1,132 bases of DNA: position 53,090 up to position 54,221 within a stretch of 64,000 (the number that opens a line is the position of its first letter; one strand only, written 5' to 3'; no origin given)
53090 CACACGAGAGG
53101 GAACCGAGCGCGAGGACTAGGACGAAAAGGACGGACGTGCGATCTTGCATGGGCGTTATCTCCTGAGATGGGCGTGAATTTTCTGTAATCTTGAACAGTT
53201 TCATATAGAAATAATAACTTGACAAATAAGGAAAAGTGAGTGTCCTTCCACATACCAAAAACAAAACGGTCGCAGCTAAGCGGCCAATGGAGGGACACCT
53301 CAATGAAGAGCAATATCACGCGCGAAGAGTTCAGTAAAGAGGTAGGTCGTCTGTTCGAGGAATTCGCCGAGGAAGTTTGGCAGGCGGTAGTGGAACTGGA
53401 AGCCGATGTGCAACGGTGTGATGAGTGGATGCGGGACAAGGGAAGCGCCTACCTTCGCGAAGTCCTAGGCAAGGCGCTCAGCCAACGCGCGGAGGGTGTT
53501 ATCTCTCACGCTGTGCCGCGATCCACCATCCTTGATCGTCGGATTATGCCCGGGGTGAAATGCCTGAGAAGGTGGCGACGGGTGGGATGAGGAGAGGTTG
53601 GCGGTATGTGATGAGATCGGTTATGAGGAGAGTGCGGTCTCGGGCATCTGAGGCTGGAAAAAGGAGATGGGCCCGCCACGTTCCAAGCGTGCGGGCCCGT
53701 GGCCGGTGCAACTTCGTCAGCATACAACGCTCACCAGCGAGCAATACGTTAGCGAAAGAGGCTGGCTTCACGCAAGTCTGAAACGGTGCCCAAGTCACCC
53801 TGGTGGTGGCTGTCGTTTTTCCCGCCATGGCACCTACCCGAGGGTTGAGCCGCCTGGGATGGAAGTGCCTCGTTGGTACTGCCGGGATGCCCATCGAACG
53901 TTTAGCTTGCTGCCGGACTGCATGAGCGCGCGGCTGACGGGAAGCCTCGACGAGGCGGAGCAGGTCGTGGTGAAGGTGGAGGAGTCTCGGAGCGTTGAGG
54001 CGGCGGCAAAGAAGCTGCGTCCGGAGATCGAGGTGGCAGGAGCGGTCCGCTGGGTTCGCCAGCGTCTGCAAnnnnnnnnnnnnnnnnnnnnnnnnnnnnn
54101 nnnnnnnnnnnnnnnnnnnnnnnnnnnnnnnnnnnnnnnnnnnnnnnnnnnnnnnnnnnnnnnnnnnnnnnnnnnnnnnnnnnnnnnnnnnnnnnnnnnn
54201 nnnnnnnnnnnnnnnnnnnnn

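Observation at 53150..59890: Tn7/Tn5053-like transposition module carrying an AAA_25 RepA-like ATPase as cargo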

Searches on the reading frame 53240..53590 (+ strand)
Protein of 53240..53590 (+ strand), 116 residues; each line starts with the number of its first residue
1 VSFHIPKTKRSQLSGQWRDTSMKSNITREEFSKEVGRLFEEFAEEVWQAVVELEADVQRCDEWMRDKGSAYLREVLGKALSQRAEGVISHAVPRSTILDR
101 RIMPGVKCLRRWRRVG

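Call 3: search_protein_families(library=pfam, proteins=[window:53240-53590:+], max_evalue=0.01)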
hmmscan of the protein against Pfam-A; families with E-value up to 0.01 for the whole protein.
window:53240-53590:+ (116 aa): 0 families

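Call 10: search_protein_families(library=ncbifam, proteins=[window:53240-53590:+], max_evalue=0.01)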
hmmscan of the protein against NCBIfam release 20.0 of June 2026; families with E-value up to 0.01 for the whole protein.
window:53240-53590:+ (116 aa): 0 families

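Call 11: search_protein_families(library=phrogs, proteins=[window:53240-53590:+], max_evalue=0.01)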
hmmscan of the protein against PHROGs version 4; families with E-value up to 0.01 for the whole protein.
window:53240-53590:+ (116 aa): 0 families

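Call 12: search_protein_families(library=ncbifam, proteins=[window:53303-53587:+], max_evalue=10)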
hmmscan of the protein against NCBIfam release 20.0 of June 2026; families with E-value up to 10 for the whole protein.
seq(95 aa): 1 family
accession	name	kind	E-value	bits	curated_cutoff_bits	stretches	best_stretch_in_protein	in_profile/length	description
TIGR00207.1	fliG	equivalog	0.086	12.2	226.7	1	9-68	41-100/338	flagellar motor switch protein FliG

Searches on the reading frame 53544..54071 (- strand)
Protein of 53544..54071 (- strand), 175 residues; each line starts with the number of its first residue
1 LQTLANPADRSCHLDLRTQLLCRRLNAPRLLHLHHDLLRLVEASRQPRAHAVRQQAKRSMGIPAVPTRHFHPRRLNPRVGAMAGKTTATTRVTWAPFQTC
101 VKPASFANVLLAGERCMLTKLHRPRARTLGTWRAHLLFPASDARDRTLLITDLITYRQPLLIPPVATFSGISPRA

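Call 101: search_protein_families(library=pfam, proteins=[window:53544-54071:-], max_evalue=0.01)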
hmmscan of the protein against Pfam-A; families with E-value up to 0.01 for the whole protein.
window:53544-54071:- (175 aa): 0 families
